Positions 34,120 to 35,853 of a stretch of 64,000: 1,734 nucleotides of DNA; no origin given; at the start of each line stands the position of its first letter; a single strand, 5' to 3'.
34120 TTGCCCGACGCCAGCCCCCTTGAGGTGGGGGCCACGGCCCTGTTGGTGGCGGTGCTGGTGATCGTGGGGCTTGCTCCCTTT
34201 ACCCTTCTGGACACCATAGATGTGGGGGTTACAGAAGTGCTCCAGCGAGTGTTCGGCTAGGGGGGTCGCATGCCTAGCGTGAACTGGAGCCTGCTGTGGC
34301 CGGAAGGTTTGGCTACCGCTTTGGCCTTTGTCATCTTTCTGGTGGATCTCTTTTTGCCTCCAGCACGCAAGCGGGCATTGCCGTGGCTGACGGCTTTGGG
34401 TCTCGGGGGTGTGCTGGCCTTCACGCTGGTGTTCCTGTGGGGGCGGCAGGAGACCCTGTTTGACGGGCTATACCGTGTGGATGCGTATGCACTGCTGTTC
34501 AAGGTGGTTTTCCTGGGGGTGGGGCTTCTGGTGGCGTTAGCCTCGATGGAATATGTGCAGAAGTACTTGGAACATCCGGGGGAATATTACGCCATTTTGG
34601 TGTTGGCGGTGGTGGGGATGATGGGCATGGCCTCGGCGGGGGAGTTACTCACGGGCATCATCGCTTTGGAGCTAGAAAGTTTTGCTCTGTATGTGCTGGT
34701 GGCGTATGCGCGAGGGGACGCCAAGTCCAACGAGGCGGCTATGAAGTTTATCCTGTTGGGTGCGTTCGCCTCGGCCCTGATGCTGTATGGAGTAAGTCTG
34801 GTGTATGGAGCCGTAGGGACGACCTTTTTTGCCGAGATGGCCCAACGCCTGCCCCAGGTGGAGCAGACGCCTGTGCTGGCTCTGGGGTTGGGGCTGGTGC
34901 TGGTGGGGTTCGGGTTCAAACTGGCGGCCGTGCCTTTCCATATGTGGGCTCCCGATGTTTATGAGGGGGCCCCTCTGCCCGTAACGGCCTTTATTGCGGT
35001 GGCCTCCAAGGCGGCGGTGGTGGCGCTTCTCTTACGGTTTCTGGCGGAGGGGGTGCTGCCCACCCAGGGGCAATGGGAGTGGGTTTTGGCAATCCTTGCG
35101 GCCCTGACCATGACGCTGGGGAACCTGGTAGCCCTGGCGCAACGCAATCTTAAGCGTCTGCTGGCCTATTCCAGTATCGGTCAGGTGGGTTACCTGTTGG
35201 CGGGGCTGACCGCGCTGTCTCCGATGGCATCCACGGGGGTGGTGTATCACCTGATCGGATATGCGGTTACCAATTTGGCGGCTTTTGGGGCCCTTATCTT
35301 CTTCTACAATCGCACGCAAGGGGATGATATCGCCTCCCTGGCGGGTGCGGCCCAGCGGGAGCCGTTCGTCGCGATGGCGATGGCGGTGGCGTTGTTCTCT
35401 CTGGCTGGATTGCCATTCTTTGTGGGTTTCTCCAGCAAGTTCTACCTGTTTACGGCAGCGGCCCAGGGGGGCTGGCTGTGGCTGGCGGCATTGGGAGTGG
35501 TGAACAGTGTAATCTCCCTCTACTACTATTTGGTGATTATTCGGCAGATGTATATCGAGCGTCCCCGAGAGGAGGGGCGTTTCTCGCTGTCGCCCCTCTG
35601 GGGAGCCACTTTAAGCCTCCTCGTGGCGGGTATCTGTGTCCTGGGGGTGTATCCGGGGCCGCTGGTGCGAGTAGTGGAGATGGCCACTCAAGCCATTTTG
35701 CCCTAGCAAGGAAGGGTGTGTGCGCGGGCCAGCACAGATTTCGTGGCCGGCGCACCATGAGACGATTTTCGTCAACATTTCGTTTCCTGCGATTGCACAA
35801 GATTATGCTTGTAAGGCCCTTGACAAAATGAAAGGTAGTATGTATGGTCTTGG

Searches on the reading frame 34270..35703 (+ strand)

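Call 70: search_protein_families(library=pfam, proteins=[window:34270-35703:+], max_evalue=0.00001)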
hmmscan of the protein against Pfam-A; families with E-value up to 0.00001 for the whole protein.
window:34270-35703:+ (478 aa): 1 family
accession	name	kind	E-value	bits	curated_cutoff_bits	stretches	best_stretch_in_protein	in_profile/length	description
PF00361.26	Proton_antipo_M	-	6.1e-73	246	21.5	1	123-416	1-294/294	NADH:quinone oxidoreductase/Mrp antiporter, TM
